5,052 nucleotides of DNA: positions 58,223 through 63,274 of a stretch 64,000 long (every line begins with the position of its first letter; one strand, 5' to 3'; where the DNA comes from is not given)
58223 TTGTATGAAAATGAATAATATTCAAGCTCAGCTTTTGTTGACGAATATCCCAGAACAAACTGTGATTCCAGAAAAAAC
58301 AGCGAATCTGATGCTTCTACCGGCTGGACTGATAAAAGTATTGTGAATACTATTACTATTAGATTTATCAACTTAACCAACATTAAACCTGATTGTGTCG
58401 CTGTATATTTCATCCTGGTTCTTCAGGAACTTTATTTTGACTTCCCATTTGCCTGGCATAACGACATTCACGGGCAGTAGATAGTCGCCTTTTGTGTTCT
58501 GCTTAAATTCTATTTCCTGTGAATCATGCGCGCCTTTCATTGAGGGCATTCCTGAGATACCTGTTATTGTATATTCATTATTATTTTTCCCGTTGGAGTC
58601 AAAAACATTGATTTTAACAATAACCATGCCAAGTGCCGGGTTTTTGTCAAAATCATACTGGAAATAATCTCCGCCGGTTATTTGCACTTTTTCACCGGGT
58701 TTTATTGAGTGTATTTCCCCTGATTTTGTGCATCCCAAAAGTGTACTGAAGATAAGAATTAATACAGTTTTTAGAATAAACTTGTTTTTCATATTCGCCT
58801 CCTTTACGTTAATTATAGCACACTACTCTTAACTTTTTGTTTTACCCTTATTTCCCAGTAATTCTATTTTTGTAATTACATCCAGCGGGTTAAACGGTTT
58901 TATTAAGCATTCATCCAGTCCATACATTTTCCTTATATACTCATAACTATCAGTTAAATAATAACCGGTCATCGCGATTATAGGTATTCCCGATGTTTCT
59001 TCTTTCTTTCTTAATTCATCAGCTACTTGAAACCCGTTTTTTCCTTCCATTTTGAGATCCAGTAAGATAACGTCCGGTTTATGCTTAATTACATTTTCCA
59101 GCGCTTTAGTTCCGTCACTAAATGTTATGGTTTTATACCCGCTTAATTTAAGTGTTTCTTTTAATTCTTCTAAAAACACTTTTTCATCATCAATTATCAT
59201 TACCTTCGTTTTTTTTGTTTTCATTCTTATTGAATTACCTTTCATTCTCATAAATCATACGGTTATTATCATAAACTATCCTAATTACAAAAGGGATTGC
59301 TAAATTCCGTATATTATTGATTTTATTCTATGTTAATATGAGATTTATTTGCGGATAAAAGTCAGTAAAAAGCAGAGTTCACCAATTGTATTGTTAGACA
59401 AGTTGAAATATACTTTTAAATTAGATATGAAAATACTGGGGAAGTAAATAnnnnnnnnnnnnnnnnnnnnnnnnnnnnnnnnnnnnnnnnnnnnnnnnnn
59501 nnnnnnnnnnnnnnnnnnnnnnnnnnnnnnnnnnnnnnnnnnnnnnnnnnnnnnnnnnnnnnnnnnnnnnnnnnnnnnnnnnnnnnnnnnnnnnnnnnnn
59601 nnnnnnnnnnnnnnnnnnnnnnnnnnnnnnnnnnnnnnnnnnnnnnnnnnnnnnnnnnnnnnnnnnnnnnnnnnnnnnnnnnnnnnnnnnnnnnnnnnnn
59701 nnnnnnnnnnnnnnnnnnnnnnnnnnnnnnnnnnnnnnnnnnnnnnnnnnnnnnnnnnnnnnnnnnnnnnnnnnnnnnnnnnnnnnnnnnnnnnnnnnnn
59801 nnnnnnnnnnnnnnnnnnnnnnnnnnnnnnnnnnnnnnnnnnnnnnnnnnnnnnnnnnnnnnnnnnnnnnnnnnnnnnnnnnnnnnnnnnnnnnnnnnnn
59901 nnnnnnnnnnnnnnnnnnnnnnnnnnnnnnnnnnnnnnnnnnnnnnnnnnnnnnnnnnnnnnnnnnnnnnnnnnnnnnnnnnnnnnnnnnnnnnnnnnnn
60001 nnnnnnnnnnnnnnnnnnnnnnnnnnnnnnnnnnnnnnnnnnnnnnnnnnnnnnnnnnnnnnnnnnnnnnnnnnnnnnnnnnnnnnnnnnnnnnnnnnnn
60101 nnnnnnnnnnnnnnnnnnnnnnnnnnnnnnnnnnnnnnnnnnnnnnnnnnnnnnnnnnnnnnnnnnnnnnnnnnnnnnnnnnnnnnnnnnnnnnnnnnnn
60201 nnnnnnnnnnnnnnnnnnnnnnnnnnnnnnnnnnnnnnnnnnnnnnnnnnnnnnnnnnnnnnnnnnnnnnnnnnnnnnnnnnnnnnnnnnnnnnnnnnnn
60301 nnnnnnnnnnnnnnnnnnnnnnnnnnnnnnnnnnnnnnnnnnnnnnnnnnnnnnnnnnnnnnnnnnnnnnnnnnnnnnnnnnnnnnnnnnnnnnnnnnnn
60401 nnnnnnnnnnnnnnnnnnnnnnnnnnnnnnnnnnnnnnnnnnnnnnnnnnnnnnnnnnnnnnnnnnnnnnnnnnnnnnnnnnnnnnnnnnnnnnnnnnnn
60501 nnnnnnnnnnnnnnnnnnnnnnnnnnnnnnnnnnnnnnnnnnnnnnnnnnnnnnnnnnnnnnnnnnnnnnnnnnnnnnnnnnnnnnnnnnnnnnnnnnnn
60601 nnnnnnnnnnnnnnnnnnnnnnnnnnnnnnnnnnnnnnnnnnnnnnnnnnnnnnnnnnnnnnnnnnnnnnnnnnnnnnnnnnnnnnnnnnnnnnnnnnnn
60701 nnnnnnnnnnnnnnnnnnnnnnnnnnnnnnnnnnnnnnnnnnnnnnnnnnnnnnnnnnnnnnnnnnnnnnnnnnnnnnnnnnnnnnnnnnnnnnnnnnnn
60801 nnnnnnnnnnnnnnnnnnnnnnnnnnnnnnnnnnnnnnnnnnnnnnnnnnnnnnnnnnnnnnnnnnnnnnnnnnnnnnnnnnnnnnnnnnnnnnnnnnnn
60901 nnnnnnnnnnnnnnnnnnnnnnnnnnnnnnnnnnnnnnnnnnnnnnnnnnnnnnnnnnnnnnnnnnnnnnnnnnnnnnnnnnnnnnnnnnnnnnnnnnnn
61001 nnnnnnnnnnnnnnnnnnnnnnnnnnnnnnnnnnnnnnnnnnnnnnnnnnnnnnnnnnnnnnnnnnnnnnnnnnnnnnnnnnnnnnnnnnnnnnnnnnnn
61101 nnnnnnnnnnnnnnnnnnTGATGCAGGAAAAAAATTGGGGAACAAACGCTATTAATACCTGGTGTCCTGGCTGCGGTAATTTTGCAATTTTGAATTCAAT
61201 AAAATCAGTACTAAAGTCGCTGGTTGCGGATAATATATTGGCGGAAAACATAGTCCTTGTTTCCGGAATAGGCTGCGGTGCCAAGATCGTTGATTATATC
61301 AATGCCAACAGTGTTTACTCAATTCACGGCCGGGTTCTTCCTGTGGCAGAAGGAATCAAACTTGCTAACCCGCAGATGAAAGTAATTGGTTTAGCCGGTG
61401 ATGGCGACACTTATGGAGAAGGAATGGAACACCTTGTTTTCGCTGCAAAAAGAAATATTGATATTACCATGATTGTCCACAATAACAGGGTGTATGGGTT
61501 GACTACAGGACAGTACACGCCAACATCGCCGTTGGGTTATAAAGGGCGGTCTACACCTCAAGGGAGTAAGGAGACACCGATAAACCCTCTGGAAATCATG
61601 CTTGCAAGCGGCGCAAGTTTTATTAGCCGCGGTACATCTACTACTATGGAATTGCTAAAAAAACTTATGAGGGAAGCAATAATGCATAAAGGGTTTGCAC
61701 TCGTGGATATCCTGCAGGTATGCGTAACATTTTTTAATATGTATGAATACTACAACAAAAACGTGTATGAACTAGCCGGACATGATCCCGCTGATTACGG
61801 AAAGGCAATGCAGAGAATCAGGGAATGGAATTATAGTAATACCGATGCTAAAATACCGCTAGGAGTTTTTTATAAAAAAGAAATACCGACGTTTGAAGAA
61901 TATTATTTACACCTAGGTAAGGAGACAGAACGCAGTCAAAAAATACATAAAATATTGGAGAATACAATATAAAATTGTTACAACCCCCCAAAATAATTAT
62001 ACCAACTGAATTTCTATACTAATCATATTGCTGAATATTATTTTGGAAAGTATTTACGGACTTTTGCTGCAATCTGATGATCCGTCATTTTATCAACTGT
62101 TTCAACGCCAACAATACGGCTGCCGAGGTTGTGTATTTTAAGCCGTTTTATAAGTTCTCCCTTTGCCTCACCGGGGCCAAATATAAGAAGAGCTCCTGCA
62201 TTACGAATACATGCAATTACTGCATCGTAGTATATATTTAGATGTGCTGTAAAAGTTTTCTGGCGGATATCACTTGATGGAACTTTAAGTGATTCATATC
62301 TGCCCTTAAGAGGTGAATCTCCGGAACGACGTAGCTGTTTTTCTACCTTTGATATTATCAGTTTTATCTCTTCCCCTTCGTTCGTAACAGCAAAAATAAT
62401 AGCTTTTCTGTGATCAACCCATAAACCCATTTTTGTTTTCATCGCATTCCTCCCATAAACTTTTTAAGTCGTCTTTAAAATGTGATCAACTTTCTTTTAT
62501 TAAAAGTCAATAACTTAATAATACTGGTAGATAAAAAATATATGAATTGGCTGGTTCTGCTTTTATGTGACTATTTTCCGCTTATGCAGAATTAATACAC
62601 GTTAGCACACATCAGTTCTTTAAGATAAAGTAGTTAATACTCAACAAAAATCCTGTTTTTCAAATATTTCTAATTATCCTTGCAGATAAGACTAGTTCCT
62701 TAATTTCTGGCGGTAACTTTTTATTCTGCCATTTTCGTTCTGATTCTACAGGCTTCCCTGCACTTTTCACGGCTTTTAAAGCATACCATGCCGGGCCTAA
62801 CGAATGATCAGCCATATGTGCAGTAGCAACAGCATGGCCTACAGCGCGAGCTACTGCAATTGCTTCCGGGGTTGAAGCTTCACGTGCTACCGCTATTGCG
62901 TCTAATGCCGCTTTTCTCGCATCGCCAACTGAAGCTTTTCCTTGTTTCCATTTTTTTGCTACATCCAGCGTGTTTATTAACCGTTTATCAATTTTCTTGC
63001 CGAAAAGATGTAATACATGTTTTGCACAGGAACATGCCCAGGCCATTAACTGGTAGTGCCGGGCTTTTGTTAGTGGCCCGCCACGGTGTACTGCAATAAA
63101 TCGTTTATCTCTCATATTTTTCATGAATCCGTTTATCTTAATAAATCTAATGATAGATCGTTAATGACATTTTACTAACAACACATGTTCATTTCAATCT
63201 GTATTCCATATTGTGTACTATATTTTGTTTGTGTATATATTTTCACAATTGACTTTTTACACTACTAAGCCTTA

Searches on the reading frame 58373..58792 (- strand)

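Call 26: search_protein_families(library=pfam, proteins=[window:58373-58792:-], max_evalue=0.01)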
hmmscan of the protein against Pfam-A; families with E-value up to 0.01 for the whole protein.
window:58373-58792:- (139 aa): 2 families
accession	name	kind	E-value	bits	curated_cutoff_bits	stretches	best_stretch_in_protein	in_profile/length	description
PF13115.11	YtkA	-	0.00014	22.9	25.9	1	53-121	18-85/85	YtkA-like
PF05751.16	FixH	-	0.00054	20.4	23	1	59-125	75-138/150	FixH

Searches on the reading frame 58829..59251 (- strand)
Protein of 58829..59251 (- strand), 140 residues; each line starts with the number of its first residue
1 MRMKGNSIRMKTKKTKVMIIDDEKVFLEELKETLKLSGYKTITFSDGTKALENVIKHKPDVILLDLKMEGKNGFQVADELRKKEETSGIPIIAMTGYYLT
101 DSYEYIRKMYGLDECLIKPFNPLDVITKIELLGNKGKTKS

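Call 26: search_protein_families(library=pfam, proteins=[window:58829-59251:-], max_evalue=0.01)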
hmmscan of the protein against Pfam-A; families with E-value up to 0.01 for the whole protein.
window:58829-59251:- (140 aa): 1 family
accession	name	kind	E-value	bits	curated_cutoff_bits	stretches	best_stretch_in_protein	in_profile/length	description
PF00072.30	Response_reg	-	3.8e-22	79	30.2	1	17-129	1-110/111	Response regulator receiver domain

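Call 62: search_protein_families(library=ncbifam, proteins=[window:58829-59251:-], max_evalue=0.001)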
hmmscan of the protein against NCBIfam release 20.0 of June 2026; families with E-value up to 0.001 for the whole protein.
window:58829-59251:- (140 aa): 91 families (the best 25 are shown)
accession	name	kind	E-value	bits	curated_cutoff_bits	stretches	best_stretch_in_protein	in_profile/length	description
TIGR02154.1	PhoB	equivalog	3.2e-18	65.9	296.2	1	15-130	3-117/226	phosphate regulon transcriptional regulator PhoB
NF040689.1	MtrAB_MtrA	equivalog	5.9e-18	65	300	1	17-130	1-110/219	MtrAB system response regulator MtrA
NF045717.1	DVU0259_DivK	exception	1.5e-17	63.9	160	1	15-129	3-112/117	DVU0259 family response regulator domain-containing protein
NF045944.1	ResRegRpaBCyano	equivalog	4.9e-17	62.1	330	1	18-131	1-110/229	response regulator transcription factor RpaB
NF007135.0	PRK09581.1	equivalog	1.5e-16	60.3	474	1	15-130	3-117/457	PleD family two-component system response regulator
NF040534.1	resp_reg_YycF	equivalog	2e-16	60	340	1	16-129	2-111/231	response regulator YycF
NF007982.1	PRK10710.1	equivalog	4.6e-15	55.8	380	1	11-132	4-121/235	envelope stress response regulator BaeR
NF053854.1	RespRegPhoBBctds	equivalog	6.9e-15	55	270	1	17-131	1-113/225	two-component system response regulator PhoB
NF007969.0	PRK10693.1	equivalog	1.2e-14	54.1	329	1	15-126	8-116/337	two-component system response regulator RssB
NF008099.0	PRK10841.1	equivalog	3.4e-14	51.6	920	1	10-128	820-934/949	two-component system sensor histidine kinase RcsC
NF008469.0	PRK11361.1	equivalog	6.2e-14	51.5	714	1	13-121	3-108/461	acetoacetate metabolism transcriptional regulator AtoC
NF051850.1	RespRegRprY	equivalog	1.7e-13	50.5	370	1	13-132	3-119/234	response regulator transcription factor RprY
NF008199.0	PRK10955.1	equivalog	2.8e-13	50.3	341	1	15-130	2-112/232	envelope stress response regulator transcription factor CpxR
NF033117.2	vanR_ACDEGLN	exception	3.2e-13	49.8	350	1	17-129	1-109/226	VanR-ABDEGLN family response regulator transcription factor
NF008296.0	PRK11083.1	equivalog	5.5e-13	48.8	273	1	13-130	2-115/228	two-component system response regulator CreB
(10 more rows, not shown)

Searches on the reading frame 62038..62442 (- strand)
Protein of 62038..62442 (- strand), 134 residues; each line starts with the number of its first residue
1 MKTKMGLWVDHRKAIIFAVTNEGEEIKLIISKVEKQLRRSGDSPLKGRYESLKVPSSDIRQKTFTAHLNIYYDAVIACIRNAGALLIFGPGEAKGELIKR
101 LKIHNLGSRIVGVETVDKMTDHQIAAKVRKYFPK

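Call 8: search_protein_families(library=pfam, proteins=[window:62038-62442:-], max_evalue=0.01)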
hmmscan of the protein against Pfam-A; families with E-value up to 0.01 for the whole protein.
window:62038-62442:- (134 aa): 0 families

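Call 14: find_encoding_contigs(protein=window:62038-62442:-, flank=10000, max_places=6)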
Protein window:62038-62442:- (134 aa): 2 contigs read that carry it; 2 places shown.
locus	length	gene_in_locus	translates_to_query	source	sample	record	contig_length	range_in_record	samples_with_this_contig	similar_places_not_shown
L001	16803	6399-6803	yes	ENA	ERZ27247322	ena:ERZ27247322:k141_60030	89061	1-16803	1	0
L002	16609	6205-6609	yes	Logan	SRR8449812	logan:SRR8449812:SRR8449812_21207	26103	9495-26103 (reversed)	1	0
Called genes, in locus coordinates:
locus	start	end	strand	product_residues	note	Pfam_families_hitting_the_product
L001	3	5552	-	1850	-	?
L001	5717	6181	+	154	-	PF21805:Imm5_like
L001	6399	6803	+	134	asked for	-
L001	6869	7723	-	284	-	PF02775:TPP_enzyme_C, PF12367:PFO_beta_C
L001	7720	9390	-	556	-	PF01558:POR, PF02776:TPP_enzyme_N (weak), PF01855:POR_N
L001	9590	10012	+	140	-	PF00072:Response_reg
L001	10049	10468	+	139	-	-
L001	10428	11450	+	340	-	-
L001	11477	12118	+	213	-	-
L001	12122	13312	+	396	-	PF12704:MacB_PCD, PF02687:FtsX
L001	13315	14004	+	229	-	PF00005:ABC_tran, PF02463:SMC_N, PF13304:AAA_21 (faint)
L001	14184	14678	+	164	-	-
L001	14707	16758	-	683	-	PF14783:BBS2_Mid (faint), PF01839:FG-GAP (faint), PF13517:FG-GAP_3 (weak)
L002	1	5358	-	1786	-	?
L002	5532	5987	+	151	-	PF21805:Imm5_like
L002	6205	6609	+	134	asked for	-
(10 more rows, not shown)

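Call 62: search_protein_families(library=ncbifam, proteins=[window:62038-62442:-], max_evalue=0.001)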
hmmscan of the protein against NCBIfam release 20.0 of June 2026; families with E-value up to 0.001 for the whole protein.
window:62038-62442:- (134 aa): 0 families

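Call 71: find_homologous_proteins(query=window:62038-62442:-, max_evalue=0.00001)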
Query window:62038-62442:- (134 aa): 7301 proteins with E <= 0.00001 among 7304 candidates; the best 120 are listed.
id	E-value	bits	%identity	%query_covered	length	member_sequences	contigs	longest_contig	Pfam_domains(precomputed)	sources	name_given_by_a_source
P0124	1.5e-81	288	100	100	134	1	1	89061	-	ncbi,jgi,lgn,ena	ncbi:MAG: hypothetical protein WC955_02430 [Elusimicrobiota bacterium]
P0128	2.0e-63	230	80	99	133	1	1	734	-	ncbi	-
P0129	4.7e-63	229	79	100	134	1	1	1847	-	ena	-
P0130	9.0e-63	228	79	100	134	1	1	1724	-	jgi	-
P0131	1.1e-62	227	78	100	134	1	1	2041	-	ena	-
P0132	1.4e-62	227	77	100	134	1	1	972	-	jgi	-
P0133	1.6e-62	227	79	100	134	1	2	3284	-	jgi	jgi:uncharacterized protein YunC (DUF1805 family)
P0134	1.7e-62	227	78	100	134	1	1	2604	-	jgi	jgi:hypothetical protein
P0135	1.9e-62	227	80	100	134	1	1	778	-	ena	-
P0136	2.0e-62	227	78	100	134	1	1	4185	-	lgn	-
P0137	3.7e-62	226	78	100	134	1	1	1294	-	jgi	-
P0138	5.2e-62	225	78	100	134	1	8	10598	-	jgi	jgi:hypothetical protein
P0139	5.2e-62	225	78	100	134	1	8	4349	-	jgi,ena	jgi:hypothetical protein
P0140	6.2e-62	225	78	100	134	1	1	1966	-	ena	-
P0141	7.2e-62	225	78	100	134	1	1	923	-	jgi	-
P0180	1.2e-60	221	77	99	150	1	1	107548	-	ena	-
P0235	7.5e-60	218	78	100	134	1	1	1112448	-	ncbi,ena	-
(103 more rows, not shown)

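Call 72: find_encoding_contigs(protein=P0235, flank=4000, max_places=2)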
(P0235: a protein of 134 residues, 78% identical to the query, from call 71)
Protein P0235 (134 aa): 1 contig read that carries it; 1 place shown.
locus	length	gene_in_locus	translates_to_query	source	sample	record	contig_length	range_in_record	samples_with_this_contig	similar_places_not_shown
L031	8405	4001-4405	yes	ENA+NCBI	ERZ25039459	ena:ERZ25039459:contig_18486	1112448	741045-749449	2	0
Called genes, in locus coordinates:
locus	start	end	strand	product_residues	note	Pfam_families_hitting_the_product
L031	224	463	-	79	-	-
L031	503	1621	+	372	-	PF00773:RNB, PF18614:RNase_II_C_S1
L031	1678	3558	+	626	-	PF06480:FtsH_ext, PF00004:AAA, PF07728:AAA_5 (faint), PF17862:AAA_lid_3, PF01434:Peptidase_M41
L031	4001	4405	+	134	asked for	-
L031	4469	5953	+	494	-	PF02310:B12-binding, PF04055:Radical_SAM, PF13282:DUF4070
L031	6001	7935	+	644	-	PF02922:CBM_48, PF00128:Alpha-amylase (weak), PF02806:Alpha-amylase_C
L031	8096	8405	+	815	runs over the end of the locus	PF00690:Cation_ATPase_N, PF00122:E1-E2_ATPase, PF00702:Hydrolase, PF13246:Cation_ATPase, PF00689:Cation_ATPase_C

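Call 73: find_encoding_contigs(protein=P0180, flank=4000, max_places=2)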
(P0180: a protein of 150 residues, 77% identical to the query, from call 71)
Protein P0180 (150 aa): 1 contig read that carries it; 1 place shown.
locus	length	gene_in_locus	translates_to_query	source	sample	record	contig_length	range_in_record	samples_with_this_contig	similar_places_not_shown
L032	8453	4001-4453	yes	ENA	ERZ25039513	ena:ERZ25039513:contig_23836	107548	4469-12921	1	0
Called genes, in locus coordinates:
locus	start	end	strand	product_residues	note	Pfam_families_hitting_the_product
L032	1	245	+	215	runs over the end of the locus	-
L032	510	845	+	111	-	PF01740:STAS (weak), PF13466:STAS_2 (weak)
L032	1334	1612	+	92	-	PF11154:DUF2934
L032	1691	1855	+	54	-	PF11752:DUF3309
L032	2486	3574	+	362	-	PF02310:B12-binding (weak), PF04055:Radical_SAM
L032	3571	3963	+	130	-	PF13282:DUF4070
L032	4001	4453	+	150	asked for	-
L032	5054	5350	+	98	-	PF04316:FlgM (faint)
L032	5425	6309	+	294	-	PF01145:Band_7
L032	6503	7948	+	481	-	PF08323:Glyco_transf_5, PF13439:Glyco_transf_4, PF13579:Glyco_trans_4_4, PF20706:GT4-conflict, PF00534:Glycos_transf_1, PF13692:Glyco_trans_1_4, PF13524:Glyco_trans_1_2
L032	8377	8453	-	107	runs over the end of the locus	-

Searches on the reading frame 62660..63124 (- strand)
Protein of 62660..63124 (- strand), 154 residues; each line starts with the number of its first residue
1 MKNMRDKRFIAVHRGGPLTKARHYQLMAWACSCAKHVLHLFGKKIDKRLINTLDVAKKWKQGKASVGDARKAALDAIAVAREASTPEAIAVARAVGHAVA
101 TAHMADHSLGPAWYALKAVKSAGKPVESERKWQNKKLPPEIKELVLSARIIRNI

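Call 8: search_protein_families(library=pfam, proteins=[window:62660-63124:-], max_evalue=0.01)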
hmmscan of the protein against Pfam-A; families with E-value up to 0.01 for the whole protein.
window:62660-63124:- (154 aa): 2 families
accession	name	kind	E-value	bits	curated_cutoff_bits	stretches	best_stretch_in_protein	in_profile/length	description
PF21805.3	Imm5_like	-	6.3e-40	136.5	25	1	18-139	3-128/129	Imm-5 like putative immunity protein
PF03928.20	HbpS-like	-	0.0086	16.5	25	0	68-111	5-48/128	Haem degrading protein HbpS-like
